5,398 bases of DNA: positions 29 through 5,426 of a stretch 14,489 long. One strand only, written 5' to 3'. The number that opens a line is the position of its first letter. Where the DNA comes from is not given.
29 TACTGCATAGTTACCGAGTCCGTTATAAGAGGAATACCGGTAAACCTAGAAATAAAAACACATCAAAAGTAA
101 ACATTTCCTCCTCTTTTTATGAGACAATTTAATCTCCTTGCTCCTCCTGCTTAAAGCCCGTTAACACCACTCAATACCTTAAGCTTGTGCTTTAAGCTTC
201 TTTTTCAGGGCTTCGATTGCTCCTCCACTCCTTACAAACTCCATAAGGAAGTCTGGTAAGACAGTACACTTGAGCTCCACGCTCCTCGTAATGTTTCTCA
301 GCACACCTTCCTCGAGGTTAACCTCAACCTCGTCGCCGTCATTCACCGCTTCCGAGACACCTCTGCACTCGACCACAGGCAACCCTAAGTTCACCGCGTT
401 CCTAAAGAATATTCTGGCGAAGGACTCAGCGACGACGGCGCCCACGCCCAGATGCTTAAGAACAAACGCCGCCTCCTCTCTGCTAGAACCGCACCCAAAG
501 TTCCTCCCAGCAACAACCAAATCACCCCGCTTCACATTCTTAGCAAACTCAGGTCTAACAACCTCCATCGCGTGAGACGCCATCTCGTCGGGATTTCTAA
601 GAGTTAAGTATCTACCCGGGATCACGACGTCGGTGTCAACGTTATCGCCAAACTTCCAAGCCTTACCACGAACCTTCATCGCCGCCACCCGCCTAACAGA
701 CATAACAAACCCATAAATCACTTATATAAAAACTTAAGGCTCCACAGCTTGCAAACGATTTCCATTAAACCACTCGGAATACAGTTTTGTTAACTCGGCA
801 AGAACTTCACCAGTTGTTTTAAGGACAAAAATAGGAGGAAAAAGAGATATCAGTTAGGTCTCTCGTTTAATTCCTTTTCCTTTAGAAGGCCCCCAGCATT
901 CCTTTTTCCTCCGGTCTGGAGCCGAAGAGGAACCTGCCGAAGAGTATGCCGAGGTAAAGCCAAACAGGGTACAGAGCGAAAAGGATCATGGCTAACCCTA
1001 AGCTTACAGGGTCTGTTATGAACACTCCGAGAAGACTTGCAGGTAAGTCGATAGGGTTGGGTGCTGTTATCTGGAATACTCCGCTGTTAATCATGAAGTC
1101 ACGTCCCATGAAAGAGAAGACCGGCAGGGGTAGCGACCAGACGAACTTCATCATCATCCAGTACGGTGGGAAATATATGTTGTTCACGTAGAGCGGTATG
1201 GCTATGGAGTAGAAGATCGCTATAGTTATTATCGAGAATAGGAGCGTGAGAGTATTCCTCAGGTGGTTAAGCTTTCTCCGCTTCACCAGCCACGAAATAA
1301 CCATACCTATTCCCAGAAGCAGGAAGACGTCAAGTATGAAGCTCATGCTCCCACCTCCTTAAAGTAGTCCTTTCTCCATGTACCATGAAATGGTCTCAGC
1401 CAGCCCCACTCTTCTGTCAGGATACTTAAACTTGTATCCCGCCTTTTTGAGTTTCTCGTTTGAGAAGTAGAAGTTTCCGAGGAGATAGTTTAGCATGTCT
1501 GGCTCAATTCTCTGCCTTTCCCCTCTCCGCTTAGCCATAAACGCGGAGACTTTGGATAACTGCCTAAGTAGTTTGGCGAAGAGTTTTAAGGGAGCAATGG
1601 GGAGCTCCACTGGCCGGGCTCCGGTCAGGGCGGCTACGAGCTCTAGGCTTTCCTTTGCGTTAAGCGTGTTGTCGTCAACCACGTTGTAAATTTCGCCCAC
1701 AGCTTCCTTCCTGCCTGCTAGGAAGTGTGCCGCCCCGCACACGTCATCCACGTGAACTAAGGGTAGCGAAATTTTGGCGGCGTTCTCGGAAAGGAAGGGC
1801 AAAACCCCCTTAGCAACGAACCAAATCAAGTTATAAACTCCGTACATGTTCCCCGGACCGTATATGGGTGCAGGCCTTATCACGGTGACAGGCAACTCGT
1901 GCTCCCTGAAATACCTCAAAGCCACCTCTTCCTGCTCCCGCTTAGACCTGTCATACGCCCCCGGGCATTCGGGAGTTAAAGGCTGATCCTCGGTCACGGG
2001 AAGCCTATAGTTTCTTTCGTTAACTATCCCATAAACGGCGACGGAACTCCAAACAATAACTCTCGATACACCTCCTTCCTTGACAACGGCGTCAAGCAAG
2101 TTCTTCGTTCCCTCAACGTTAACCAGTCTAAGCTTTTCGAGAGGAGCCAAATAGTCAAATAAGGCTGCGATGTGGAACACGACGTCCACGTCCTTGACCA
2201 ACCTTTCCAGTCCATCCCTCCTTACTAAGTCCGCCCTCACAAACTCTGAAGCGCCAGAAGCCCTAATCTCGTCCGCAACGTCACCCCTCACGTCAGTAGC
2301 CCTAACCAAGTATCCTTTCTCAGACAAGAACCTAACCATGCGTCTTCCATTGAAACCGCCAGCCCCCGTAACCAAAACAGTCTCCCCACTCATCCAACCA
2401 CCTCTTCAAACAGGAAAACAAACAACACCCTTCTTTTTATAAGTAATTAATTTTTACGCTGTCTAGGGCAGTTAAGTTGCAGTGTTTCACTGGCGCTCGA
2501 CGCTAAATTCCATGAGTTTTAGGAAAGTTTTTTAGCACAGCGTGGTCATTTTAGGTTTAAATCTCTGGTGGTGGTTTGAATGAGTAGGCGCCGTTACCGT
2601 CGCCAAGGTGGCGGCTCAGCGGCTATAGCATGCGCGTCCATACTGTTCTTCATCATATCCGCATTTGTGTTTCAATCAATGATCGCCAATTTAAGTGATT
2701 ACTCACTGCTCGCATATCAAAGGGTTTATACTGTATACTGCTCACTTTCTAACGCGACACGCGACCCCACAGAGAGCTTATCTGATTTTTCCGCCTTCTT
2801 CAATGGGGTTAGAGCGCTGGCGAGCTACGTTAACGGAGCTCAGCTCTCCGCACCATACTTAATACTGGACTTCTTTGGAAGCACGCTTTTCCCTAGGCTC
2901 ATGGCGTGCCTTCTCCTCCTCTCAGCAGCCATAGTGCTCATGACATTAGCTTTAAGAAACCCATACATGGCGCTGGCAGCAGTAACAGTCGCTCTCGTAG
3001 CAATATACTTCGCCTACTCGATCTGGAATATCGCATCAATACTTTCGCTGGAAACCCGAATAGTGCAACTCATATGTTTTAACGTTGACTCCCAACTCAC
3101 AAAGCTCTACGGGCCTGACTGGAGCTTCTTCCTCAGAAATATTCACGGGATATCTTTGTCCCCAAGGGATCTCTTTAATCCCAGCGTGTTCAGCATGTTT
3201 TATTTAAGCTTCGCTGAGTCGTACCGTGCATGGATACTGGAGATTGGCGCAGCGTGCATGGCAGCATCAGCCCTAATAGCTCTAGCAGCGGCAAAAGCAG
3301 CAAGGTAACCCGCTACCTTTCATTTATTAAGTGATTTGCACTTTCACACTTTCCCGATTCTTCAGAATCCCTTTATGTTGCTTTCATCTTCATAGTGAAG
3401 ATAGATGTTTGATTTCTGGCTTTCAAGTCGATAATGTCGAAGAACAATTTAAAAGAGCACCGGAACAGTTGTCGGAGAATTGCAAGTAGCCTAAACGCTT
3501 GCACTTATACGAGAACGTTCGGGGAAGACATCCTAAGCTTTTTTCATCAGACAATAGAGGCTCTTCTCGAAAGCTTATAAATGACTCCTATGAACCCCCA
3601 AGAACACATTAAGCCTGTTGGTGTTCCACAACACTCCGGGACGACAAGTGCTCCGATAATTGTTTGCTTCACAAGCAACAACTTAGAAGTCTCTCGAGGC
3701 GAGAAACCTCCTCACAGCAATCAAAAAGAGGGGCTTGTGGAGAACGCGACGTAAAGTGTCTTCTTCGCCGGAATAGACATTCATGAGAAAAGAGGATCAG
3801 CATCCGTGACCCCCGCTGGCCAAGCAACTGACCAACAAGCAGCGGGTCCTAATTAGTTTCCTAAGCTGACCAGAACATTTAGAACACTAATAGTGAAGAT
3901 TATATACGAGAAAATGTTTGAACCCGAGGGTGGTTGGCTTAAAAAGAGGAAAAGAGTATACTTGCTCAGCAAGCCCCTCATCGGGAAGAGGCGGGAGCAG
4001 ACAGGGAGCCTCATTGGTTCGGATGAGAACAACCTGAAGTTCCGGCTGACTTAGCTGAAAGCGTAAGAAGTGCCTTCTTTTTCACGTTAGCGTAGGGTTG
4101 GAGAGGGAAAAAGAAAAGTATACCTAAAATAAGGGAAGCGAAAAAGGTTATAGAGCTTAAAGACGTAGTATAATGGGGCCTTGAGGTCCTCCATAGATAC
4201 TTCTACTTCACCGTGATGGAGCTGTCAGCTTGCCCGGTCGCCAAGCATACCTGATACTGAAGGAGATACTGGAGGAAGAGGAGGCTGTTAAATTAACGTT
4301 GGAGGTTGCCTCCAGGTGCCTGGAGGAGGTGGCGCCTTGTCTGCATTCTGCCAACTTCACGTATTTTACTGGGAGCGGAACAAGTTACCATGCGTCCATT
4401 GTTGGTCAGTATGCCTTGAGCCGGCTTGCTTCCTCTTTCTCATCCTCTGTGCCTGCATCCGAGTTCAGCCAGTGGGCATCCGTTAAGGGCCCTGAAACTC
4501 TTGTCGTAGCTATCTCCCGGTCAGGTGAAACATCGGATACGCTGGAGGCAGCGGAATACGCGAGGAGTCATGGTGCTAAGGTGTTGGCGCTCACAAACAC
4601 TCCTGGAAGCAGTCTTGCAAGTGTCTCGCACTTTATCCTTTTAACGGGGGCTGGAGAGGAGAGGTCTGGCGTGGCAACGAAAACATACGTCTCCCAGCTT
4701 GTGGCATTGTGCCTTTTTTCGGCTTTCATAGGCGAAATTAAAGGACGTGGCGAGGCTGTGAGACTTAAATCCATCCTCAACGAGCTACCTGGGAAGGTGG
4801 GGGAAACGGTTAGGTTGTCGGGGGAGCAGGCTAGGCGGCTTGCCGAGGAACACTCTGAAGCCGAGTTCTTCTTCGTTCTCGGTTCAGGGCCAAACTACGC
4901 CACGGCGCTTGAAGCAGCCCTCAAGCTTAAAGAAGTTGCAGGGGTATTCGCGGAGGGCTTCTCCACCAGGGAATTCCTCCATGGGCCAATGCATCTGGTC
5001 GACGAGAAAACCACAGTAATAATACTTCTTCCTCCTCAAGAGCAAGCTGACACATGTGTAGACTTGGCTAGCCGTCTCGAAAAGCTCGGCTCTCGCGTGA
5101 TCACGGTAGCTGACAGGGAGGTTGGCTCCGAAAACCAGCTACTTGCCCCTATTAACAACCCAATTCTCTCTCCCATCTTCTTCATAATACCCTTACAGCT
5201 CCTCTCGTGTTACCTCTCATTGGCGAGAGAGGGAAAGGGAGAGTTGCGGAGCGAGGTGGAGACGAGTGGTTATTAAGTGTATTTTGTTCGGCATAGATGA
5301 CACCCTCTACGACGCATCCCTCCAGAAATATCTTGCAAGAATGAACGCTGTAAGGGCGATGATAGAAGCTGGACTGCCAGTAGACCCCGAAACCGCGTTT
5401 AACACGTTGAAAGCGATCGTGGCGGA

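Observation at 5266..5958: HAD hydrolase homolog with degenerate catalytic motifs: a candidate pseudo-phosphatase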

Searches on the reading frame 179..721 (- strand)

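Call 11: search_protein_families(library=pfam, proteins=[window:179-721:-], max_evalue=0.001)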
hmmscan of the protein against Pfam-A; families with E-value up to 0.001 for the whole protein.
window:179-721:- (180 aa): 2 families
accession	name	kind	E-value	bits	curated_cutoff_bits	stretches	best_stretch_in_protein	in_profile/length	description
PF00694.25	Aconitase_C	-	2.8e-18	66.9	22.8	1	52-114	60-123/131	Aconitase C-terminal domain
PF06434.19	Aconitase_2_N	-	1.7e-06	28.3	27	1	73-172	61-170/204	Aconitate hydratase 2 N-terminus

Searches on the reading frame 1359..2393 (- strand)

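Call 11: search_protein_families(library=pfam, proteins=[window:1359-2393:-], max_evalue=0.001)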
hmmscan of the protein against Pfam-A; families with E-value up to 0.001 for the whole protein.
window:1359-2393:- (344 aa): 8 families
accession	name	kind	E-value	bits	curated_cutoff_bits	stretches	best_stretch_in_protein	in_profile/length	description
PF01370.27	Epimerase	-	5.9e-32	111.4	20.9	1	6-238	1-239/240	NAD dependent epimerase/dehydratase family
PF01073.25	3Beta_HSD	-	3.3e-23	82.5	22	1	7-228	1-230/280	3-beta hydroxysteroid dehydrogenase/isomerase family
PF07993.18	NAD_binding_4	-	5.2e-18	65.6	20.1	1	62-219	82-255/258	Male sterility protein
PF16363.11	GDP_Man_Dehyd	-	1.8e-16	61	27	1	7-182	1-188/332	GDP-mannose 4,6 dehydratase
PF13460.12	NAD_binding_10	-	4.1e-11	43.5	27.2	1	10-176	1-145/184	NAD(P)H-binding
PF05368.20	NmrA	-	9.4e-10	39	27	1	4-119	3-108/298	NmrA-like family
PF04321.23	RmlD_sub_bind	-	3.5e-06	26.8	27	1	5-180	2-154/287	RmlD substrate binding domain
PF02719.21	Polysacc_synt_2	-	0.00044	20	20.2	0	6-117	1-128/293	Polysaccharide biosynthesis protein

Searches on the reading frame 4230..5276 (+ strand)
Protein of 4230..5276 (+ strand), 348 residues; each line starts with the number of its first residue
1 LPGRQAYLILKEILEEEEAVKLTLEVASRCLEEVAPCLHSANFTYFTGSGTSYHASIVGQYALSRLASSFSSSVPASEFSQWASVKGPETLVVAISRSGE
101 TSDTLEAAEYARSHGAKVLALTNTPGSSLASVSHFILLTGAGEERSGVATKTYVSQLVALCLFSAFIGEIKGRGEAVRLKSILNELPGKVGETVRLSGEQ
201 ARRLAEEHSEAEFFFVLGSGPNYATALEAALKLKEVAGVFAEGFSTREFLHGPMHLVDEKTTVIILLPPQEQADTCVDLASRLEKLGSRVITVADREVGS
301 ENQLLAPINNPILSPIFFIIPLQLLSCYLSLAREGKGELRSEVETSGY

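Call 11: search_protein_families(library=pfam, proteins=[window:4230-5276:+], max_evalue=0.001)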
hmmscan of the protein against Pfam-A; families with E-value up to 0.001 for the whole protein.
window:4230-5276:+ (348 aa): 2 families
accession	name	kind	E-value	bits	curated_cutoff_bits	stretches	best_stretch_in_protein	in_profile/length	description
PF01380.27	SIS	-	1.5e-37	128.8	25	2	38-161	2-126/131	SIS domain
PF13580.11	SIS_2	-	0.00015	22.3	27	1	85-122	101-137/138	SIS domain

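Call 15: search_protein_families(library=ncbifam, proteins=[window:4230-5276:+], max_evalue=0.001)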
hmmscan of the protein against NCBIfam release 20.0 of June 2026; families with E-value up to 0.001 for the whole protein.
window:4230-5276:+ (348 aa): 24 families
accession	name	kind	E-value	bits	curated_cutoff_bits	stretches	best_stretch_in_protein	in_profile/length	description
NF001484.0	PRK00331.1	subfamily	1.6e-68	231.6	381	1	7-334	252-585/601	isomerizing glutamine--fructose-6-phosphate transaminase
TIGR01135.1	glmS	equivalog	3.5e-66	224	418.05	1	7-333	251-590/607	glutamine--fructose-6-phosphate transaminase (isomerizing)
NF046059.1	NagB_SO3506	equivalog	2.8e-36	125.5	430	1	9-302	4-291/330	glucosamine-6-phosphate deaminase NagB-II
NF041128.1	glucosaP_deam_GlmD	equivalog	4.9e-25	88.4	580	1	26-333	16-307/323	glucosamine-6-phosphate deaminase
NF008481.0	PRK11382.1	equivalog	4.4e-13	49.1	430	1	43-335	46-326/340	fructoselysine 6-phosphate deglycase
TIGR03127.2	RuMP_HxlB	equivalog_domain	9.9e-11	41.8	160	1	12-145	3-129/178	6-phospho-3-hexuloisomerase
NF008458.0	PRK11337.1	equivalog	2.2e-10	40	378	1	83-144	183-244/293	MurR/RpiR family transcriptional regulator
NF040776.2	AlsR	equivalog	1.1e-09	37.6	400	1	84-162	172-248/279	transcriptional repressor AlsR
NF041755.1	RuMP_HxlAB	equivalog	2e-07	30.3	500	1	34-148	239-348/391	bifunctional 3-hexulose-6-phosphate synthase/6-phospho-3-hexuloisomerase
TIGR02128.1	G6PI_arch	equivalog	2.8e-06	26.5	213.9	1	45-123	25-101/308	bifunctional phosphoglucose/phosphomannose isomerase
NF008590.0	PRK11557.1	equivalog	3.2e-06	26.8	355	1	12-149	102-240/282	MurR/RpiR family transcriptional regulator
TIGR02815.1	agaS_fam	subfamily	4e-06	26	529.2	1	47-271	48-276/372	putative sugar isomerase, AgaS family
NF012026.0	PRK15482.1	equivalog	5.4e-06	26.1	408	1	90-153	184-250/285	HTH-type transcriptional regulator MurR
NF010701.0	PRK14101.1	equivalog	6.6e-06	24.6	920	1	38-163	465-587/638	bifunctional transcriptional regulator/glucokinase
TIGR00393.1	kpsF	subfamily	1.7e-05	24.5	203.7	0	89-161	48-120/268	KpsF/GutQ family sugar-phosphate isomerase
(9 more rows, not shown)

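Call 16: search_solved_structures(query=window:4230-5276:+, max_evalue=0.00001, show_alignments=1)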
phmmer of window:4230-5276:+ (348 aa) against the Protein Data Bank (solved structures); distinct sequences matched with E-value up to 0.00001: 38.
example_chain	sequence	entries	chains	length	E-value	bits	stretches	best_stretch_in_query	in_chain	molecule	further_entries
1moq_A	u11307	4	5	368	4.6e-40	141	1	8-333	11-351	GLUCOSAMINE 6-PHOSPHATE SYNTHASE | Glutamine--fructose-6-phosphate aminotransferase [isomerizing]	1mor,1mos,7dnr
1jxa_A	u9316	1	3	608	1.2e-39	139.7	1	8-333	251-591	glucosamine 6-phosphate synthase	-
4amv_A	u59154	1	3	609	1.2e-39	139.7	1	8-333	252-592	GLUCOSAMINE--FRUCTOSE-6-PHOSPHATE AMINOTRANSFERASE [ISOMER IZING]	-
3ooj_A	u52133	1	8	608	1.6e-39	139.2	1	8-333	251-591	Glucosamine/fructose-6-phosphate aminotransferase, isomerizing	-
2j6h_A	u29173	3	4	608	1.6e-39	139.2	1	8-333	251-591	GLUCOSAMINE-FRUCTOSE-6-PHOSPHATE AMINOTRANSFERASE | GLUCOSAMINE--FRUCTOSE-6-PHOSPHATE AMINOTRANSFERASE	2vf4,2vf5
3tbf_A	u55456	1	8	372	9e-36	126.9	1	8-332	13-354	Glucosamine--fructose-6-phosphate aminotransferase [isomerizing]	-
2zj3_A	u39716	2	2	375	5.6e-32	114.5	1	47-333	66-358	Glucosamine--fructose-6-phosphate aminotransferase [isomerizing] 1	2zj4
2v4m_A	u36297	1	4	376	5.6e-32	114.5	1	47-333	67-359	GLUCOSAMINE--FRUCTOSE-6-PHOSPHATE AMINOTRANSFERASE [ISOMERIZING] 1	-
6r4i_A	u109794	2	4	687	2.1e-31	112.6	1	47-333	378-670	Glutamine--fructose-6-phosphate aminotransferase [isomerizing] 1 | Glutamine--fructose-6-phosphate-aminotransferase [isomerizing] 1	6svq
6zmk_A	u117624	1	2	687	2.1e-31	112.6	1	47-333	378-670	Glutamine--fructose-6-phosphate aminotransferase [isomerizing] 1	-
6zmj_A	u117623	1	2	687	2.7e-31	112.2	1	47-333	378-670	Glutamine--fructose-6-phosphate aminotransferase [isomerizing] 1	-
6r4e_A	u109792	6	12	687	2.8e-31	112.2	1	47-333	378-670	Glutamine--fructose-6-phosphate aminotransferase [isomerizing] 1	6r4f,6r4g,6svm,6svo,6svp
7ndl_A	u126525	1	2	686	2.8e-31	112.2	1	47-333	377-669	Isoform 2 of Glutamine-fructose-6-phosphate aminotransferase [isomerizing] 1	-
4s1w_A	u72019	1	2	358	1.6e-30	109.7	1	11-334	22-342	Glutamine--fructose-6-phosphate aminotransferase [isomerizing]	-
6r4h_A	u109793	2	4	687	3.7e-30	108.5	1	47-333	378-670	Glutamine--fructose-6-phosphate aminotransferase [isomerizing] 1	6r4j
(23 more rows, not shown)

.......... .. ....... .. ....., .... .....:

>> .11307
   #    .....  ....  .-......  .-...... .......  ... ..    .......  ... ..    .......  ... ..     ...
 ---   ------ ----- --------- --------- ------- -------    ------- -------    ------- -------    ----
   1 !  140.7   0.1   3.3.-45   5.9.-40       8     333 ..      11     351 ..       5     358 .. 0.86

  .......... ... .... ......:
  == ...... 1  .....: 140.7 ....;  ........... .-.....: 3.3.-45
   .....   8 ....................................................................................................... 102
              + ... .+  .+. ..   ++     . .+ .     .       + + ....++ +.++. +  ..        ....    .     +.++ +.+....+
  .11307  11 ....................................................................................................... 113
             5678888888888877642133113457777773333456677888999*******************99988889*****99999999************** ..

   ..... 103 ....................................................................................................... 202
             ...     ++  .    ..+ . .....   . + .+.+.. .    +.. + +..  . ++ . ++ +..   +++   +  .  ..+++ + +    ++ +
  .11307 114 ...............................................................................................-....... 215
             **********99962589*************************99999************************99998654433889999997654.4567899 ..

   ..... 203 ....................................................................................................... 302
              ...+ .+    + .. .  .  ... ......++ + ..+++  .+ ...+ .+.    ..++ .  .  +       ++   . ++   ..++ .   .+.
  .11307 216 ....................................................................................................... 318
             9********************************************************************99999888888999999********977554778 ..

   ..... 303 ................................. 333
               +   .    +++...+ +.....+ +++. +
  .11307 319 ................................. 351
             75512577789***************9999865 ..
